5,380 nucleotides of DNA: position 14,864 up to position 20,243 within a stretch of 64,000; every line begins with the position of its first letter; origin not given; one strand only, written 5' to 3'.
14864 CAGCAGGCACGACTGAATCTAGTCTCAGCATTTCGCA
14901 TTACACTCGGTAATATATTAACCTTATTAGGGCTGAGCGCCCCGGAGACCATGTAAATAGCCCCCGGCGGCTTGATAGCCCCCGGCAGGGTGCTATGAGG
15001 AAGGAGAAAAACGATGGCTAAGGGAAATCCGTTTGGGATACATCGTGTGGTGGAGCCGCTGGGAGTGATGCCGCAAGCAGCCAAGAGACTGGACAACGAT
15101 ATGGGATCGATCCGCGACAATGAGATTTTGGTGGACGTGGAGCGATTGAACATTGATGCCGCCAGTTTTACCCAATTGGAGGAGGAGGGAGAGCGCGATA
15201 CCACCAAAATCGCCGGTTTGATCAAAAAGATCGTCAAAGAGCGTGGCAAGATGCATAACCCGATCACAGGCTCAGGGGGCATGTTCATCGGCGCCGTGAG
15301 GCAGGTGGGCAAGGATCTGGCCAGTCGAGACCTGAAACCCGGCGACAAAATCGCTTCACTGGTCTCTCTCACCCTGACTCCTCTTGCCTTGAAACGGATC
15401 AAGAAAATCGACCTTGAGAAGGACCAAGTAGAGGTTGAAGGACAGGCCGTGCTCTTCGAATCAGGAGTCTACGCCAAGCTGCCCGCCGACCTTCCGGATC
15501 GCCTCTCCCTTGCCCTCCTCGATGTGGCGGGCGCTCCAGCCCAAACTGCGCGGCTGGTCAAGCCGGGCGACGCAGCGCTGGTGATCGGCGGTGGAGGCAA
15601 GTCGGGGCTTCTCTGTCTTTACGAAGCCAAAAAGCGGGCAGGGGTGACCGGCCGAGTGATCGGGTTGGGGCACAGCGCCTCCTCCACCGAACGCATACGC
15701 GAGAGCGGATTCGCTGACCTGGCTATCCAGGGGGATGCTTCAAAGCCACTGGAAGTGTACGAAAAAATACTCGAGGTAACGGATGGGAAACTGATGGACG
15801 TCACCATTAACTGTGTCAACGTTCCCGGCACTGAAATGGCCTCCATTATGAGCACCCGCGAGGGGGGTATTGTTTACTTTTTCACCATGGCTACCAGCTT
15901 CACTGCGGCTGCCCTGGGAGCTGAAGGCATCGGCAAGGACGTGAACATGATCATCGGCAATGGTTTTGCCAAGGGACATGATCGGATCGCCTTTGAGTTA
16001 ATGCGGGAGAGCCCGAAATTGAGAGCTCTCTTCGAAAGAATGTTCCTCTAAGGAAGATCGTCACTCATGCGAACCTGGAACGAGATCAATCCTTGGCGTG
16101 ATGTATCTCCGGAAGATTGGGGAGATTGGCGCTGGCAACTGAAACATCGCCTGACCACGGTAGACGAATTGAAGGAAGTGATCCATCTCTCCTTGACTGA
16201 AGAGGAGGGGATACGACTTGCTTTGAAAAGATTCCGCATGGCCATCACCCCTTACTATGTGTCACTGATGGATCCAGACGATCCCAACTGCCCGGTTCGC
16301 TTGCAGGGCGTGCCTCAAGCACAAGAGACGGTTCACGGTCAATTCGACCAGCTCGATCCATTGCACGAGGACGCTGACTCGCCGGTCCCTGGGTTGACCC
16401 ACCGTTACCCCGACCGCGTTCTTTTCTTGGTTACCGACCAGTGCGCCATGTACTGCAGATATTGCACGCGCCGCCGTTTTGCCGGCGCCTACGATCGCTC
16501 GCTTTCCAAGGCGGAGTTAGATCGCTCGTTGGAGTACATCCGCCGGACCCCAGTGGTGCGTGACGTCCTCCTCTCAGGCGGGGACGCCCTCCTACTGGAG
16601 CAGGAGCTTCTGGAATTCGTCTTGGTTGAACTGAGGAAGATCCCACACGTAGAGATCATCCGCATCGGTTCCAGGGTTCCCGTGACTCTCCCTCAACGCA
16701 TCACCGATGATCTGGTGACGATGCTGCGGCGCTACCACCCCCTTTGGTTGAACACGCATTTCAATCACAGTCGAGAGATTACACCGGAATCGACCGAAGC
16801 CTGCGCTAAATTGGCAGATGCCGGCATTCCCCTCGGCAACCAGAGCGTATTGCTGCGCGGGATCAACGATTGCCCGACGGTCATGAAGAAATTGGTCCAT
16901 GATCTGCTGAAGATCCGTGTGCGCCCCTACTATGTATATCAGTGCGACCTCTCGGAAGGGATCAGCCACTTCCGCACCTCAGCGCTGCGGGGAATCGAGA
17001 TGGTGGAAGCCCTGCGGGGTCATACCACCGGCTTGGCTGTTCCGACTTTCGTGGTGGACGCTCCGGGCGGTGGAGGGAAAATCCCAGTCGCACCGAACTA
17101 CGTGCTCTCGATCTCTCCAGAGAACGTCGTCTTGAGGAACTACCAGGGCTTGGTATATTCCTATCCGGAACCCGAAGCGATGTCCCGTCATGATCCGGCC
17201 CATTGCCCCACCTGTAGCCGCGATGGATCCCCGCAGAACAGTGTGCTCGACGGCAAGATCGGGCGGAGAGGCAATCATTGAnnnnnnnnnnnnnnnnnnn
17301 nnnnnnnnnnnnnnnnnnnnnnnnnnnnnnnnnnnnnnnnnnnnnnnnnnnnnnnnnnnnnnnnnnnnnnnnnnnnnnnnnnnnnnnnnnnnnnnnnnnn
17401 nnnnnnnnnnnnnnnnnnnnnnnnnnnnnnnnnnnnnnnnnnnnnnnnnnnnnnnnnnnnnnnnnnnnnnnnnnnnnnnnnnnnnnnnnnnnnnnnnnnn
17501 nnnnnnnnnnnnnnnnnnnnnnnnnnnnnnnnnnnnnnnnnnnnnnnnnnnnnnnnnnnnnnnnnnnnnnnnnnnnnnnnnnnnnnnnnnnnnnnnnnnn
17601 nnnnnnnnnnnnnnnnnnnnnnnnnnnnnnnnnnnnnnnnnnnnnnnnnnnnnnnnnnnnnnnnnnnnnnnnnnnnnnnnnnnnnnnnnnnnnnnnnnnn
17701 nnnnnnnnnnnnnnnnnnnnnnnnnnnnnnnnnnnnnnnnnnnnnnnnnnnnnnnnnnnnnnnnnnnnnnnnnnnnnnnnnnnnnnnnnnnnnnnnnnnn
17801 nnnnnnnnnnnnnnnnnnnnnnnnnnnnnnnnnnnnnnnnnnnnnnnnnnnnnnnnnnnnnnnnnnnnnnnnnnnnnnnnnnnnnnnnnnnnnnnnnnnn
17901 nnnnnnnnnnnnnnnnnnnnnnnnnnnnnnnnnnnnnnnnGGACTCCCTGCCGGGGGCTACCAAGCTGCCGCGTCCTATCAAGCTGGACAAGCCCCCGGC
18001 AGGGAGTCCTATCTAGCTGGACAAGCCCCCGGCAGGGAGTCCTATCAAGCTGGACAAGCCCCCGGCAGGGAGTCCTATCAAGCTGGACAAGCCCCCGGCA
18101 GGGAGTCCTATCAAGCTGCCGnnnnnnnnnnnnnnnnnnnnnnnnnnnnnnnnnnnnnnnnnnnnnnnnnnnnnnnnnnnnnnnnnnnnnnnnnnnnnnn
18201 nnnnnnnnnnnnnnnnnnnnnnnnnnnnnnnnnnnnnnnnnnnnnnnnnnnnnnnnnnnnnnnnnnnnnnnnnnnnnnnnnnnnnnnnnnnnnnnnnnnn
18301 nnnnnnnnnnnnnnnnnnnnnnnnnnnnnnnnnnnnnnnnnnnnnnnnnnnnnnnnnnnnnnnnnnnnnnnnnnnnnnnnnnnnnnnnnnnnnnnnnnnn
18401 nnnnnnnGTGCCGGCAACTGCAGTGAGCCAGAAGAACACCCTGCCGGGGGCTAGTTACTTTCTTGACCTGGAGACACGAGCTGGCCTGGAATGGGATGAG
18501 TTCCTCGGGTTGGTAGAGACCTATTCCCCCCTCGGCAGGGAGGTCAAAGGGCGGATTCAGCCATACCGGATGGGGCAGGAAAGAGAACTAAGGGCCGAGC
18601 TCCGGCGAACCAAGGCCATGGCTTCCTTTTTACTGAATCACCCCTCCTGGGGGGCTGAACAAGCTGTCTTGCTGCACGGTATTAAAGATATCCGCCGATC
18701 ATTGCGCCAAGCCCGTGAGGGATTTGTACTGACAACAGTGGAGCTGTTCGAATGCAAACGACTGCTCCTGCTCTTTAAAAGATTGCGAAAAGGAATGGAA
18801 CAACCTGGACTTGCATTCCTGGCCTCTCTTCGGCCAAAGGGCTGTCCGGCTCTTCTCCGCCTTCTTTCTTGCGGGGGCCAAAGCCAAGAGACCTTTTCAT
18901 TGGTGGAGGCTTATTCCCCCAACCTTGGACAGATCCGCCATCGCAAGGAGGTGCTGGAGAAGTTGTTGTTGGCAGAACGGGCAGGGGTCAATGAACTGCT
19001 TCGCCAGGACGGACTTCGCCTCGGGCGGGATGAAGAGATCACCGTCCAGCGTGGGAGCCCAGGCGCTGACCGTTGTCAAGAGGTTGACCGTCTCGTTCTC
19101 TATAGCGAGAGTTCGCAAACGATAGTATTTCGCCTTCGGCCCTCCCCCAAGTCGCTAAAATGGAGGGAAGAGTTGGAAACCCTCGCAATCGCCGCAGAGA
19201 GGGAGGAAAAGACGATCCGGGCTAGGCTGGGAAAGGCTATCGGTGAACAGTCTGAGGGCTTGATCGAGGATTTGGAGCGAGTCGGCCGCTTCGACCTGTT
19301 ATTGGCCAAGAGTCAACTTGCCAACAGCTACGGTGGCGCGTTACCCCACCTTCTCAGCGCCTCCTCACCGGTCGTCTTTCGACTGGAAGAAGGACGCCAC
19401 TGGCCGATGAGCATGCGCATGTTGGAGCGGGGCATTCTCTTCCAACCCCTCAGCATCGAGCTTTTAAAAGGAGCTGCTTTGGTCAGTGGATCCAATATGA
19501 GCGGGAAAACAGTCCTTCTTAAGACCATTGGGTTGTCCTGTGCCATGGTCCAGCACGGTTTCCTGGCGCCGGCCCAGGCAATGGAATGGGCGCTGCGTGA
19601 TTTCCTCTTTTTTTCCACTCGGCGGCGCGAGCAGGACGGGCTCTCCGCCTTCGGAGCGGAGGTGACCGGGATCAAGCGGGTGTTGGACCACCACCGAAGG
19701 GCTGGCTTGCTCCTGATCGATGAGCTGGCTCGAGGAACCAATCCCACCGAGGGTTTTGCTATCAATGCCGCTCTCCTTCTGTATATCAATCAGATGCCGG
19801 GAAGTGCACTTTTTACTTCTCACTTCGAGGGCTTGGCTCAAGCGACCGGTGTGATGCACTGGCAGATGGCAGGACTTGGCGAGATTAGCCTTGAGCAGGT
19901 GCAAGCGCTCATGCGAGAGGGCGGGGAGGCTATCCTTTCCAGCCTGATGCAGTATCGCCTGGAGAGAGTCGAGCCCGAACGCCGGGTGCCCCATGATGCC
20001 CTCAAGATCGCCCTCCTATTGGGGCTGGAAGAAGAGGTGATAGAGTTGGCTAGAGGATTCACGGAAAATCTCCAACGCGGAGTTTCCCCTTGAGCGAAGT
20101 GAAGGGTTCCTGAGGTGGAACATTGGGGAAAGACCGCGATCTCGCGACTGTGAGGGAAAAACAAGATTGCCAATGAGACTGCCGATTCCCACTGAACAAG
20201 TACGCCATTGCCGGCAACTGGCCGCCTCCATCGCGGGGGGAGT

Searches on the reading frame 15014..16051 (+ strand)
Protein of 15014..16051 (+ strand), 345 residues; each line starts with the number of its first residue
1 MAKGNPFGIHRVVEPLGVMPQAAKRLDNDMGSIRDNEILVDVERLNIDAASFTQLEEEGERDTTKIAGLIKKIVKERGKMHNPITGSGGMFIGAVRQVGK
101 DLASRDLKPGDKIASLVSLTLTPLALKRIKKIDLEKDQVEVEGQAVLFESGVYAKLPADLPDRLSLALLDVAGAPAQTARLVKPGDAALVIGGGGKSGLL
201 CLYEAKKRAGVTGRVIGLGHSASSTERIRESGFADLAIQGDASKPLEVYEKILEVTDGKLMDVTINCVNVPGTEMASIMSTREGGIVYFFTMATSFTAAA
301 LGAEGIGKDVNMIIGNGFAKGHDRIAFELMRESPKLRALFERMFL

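Call 52: search_protein_families(library=pfam, proteins=[window:15014-16051:+], max_evalue=0.00001)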
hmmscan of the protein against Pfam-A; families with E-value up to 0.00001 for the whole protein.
window:15014-16051:+ (345 aa): 1 family
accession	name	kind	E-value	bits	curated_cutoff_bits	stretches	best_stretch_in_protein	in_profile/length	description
PF00107.32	ADH_zinc_N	-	4.6e-06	27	31.8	1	201-292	6-90/129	Zinc-binding dehydrogenase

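Call 61: find_encoding_contigs(protein=window:15014-16051:+, flank=10000, max_places=8)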
Protein window:15014-16051:+ (345 aa): 19 contigs read that carry it; 8 places shown.
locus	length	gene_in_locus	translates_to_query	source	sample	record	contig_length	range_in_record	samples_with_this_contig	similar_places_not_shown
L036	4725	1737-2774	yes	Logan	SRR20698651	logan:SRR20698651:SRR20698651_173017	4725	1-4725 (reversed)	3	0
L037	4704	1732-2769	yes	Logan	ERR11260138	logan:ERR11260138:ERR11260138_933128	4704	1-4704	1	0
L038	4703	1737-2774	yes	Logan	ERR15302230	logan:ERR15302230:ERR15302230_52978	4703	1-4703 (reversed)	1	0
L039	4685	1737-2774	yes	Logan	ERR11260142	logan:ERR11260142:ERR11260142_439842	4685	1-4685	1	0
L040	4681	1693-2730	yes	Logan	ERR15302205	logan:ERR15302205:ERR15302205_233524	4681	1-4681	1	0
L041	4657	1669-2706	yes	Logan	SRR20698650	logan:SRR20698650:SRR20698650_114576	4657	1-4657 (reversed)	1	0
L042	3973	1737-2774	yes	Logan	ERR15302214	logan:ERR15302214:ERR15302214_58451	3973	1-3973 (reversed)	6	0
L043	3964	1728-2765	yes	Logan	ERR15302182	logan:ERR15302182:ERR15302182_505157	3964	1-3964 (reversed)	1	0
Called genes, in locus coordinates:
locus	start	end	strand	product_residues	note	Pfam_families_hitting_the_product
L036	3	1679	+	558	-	?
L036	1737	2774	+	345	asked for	PF26370:KDD_N, PF00107:ADH_zinc_N (weak)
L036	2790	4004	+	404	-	PF04055:Radical_SAM, PF12544:LAM_C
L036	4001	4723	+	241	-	?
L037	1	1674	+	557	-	?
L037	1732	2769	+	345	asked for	PF26370:KDD_N, PF00107:ADH_zinc_N (weak)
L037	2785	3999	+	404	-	PF04055:Radical_SAM, PF12544:LAM_C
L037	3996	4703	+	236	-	?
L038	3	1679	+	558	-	?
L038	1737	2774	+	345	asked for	PF26370:KDD_N, PF00107:ADH_zinc_N (weak)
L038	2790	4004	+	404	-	PF04055:Radical_SAM, PF12544:LAM_C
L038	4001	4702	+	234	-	?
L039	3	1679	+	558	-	?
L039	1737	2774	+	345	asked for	PF26370:KDD_N, PF00107:ADH_zinc_N (weak)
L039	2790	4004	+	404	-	PF04055:Radical_SAM, PF12544:LAM_C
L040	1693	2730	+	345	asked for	PF26370:KDD_N, PF00107:ADH_zinc_N (weak)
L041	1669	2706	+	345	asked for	PF26370:KDD_N, PF00107:ADH_zinc_N (weak)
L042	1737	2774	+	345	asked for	PF26370:KDD_N, PF00107:ADH_zinc_N (weak)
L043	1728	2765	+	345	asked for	PF26370:KDD_N, PF00107:ADH_zinc_N (weak)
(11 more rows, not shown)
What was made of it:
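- Short-read contigs break at these arrays (call 61).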

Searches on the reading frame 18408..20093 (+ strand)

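Call 18: search_protein_families(library=pfam, proteins=[window:18408-20093:+], max_evalue=0.01)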
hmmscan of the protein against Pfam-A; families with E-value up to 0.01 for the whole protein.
window:18408-20093:+ (561 aa): 1 family
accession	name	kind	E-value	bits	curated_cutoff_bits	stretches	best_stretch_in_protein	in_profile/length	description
PF00488.27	MutS_V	-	8.4e-21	75.2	30.2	1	358-554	2-186/188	MutS domain V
